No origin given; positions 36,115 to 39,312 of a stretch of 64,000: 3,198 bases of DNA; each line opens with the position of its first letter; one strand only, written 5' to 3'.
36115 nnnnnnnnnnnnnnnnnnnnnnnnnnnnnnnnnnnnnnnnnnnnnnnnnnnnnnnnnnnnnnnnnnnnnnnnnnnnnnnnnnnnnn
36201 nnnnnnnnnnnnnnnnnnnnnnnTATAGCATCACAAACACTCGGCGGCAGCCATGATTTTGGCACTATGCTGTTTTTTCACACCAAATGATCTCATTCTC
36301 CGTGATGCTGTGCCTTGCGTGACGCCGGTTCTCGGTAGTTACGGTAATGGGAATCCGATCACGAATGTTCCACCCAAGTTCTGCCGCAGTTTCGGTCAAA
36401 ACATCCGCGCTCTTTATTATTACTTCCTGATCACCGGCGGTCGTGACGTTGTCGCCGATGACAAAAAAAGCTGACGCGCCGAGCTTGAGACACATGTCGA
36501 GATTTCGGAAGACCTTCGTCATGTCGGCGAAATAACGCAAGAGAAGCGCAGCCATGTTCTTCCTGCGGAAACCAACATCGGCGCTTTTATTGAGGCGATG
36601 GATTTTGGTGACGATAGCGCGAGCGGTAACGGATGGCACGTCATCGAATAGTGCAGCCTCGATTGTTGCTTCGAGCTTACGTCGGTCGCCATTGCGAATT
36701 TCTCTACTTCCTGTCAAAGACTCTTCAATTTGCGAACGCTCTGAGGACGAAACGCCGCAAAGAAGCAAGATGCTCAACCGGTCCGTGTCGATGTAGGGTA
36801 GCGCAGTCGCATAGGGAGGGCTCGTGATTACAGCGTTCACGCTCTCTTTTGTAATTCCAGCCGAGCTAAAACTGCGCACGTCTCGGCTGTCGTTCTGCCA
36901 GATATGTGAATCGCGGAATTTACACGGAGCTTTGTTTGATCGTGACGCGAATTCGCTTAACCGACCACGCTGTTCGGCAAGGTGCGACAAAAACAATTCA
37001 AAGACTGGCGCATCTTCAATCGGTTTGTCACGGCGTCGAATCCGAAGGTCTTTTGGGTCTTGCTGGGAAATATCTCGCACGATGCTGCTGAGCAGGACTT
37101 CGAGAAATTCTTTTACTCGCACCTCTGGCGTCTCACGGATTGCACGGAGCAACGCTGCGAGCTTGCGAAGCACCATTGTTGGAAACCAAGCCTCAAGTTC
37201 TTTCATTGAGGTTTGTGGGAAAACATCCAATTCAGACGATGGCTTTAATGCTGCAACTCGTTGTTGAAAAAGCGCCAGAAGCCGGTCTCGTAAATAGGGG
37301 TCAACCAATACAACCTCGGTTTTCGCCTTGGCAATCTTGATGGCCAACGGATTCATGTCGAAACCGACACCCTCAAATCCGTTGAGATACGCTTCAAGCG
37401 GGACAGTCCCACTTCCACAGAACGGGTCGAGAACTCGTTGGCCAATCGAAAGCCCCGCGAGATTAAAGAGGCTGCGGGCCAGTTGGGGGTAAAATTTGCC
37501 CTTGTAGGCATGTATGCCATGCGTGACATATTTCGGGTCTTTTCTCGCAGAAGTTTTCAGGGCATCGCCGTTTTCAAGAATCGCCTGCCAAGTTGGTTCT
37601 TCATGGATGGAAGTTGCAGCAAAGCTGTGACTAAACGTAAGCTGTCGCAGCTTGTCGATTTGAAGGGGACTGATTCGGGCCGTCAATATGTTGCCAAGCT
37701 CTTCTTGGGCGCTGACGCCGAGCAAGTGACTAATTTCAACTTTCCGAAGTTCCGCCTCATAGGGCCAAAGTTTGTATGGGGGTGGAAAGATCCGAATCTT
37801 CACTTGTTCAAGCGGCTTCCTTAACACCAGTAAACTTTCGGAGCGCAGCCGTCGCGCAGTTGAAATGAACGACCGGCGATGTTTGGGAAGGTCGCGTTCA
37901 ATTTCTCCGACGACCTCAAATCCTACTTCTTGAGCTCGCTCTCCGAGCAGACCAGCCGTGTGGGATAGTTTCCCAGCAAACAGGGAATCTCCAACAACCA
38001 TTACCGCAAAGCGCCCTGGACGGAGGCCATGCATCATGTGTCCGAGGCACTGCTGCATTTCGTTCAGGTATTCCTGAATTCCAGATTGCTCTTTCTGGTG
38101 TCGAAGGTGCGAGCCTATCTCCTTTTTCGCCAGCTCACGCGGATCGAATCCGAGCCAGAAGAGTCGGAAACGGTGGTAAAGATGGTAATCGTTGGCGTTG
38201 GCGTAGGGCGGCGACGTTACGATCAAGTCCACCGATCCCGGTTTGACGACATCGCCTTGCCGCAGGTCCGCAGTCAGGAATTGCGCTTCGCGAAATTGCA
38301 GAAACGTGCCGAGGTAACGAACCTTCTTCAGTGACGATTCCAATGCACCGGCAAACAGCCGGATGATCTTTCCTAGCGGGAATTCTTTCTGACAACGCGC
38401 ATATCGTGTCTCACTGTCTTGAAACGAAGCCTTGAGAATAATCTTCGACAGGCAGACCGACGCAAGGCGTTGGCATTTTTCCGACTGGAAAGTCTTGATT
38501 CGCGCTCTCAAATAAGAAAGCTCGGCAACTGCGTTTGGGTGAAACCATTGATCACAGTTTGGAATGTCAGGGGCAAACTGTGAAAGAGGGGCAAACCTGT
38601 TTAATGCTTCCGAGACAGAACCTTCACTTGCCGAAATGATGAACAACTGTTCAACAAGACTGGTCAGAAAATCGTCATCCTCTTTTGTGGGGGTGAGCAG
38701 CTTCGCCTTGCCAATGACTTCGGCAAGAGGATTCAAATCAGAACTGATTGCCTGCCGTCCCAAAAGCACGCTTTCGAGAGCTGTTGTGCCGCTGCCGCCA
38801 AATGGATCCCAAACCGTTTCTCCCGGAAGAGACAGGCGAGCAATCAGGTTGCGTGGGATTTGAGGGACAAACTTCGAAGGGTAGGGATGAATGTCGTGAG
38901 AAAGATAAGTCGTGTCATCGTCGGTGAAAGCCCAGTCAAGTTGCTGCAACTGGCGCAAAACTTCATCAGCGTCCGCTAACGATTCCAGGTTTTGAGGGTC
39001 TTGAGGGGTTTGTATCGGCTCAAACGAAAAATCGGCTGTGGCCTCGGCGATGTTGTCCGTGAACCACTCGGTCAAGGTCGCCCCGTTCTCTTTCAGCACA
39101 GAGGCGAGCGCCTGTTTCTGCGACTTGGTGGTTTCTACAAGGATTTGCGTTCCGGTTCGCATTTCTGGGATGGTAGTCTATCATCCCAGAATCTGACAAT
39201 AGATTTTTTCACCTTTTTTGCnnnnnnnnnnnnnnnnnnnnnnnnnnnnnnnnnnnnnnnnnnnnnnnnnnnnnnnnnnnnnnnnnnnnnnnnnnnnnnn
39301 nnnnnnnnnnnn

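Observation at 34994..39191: Intact PLD-nuclease + RHH-fused tandem double methyltransferase: an unusual BfiI-like restriction-modification/defence module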

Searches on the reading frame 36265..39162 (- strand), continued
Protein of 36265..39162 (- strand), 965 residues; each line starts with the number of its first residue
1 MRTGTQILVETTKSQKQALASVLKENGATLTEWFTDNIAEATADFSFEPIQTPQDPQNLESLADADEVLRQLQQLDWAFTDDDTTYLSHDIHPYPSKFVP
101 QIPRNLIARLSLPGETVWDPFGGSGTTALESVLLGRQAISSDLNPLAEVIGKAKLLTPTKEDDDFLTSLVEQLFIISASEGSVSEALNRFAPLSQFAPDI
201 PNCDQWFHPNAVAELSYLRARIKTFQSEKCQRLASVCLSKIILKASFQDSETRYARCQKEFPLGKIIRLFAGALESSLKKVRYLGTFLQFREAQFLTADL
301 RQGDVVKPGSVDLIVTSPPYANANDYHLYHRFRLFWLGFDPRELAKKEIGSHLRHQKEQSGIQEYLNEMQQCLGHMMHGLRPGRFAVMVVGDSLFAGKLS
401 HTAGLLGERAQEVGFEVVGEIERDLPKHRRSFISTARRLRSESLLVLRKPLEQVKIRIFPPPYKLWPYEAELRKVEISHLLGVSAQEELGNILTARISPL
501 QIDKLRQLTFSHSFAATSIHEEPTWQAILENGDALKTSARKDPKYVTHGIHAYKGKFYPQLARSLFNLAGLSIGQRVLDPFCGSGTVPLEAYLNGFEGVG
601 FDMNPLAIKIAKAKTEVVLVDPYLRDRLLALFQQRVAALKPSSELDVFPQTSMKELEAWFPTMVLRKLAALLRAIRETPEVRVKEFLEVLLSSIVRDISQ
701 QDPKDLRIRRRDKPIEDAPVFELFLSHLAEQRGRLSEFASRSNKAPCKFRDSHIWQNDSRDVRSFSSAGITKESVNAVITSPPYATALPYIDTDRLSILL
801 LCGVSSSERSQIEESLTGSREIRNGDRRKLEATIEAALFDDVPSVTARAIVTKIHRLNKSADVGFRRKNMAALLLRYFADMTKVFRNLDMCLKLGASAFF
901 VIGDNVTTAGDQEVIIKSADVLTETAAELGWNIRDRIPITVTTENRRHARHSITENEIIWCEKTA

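Call 67: find_encoding_contigs(protein=P0165, flank=3000, max_places=1)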
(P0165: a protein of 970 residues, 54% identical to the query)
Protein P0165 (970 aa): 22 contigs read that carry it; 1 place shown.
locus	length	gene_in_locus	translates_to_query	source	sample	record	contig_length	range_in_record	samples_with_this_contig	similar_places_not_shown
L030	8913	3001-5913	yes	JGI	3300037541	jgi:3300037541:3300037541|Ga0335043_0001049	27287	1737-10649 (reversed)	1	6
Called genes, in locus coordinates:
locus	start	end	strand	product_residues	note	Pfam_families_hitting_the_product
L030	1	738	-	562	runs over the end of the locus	PF00395:SLH (weak), PF04966:OprB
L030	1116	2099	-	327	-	PF00106:adh_short, PF13561:adh_short_C2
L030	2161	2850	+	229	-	-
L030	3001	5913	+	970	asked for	PF01555:N6_N4_Mtase, PF03602:Cons_hypoth95 (faint), PF01555:N6_N4_Mtase, PF01170:UPF0020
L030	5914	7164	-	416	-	-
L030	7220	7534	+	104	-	-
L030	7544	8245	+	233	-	-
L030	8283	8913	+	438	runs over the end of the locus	PF01751:Toprim, PF01131:Topoisom_bac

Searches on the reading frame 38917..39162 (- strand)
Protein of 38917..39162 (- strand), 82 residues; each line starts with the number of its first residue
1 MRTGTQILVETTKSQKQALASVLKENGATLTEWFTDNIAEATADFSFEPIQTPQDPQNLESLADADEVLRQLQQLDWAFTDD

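Call 22: search_protein_families(library=pfam, proteins=[window:38917-39162:-], max_evalue=10)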
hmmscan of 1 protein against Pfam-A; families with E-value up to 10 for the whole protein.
seq(82 aa): 0 families

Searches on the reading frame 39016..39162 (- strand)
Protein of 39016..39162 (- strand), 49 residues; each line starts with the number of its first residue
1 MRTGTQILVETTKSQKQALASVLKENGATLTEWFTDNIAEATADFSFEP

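Call 52: search_solved_structures(query=A3, max_evalue=10, show_alignments=4)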
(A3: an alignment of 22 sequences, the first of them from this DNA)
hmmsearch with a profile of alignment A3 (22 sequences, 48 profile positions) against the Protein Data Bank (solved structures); distinct sequences matched with E-value up to 10: 10.
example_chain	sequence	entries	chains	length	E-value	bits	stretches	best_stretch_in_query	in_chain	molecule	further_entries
7toc_A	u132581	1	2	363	0.15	14.7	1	20-43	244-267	Ketol-acid reductoisomerase, mitochondrial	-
3eif_A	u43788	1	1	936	0.27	13.8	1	14-38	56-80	C5a peptidase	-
1xf1_A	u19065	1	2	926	0.28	13.8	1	14-38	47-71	C5a peptidase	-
7yzx_A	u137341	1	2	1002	0.29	13.7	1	14-38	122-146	C5a peptidase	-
7bj3_A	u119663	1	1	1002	0.3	13.7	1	14-38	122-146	C5a peptidase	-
8bty_A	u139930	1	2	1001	0.31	13.7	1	14-38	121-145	C5a peptidase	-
3gwn_A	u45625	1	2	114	0.35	13.5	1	14-35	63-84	Probable FAD-linked sulfhydryl oxidase R596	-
9s1g_A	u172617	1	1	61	0.72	12.5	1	22-42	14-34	DBL6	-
3td7_A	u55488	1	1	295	1.3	11.7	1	15-35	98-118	FAD-linked sulfhydryl oxidase R596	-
8u5a_A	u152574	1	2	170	3.7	10.2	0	27-44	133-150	Designed myoglobin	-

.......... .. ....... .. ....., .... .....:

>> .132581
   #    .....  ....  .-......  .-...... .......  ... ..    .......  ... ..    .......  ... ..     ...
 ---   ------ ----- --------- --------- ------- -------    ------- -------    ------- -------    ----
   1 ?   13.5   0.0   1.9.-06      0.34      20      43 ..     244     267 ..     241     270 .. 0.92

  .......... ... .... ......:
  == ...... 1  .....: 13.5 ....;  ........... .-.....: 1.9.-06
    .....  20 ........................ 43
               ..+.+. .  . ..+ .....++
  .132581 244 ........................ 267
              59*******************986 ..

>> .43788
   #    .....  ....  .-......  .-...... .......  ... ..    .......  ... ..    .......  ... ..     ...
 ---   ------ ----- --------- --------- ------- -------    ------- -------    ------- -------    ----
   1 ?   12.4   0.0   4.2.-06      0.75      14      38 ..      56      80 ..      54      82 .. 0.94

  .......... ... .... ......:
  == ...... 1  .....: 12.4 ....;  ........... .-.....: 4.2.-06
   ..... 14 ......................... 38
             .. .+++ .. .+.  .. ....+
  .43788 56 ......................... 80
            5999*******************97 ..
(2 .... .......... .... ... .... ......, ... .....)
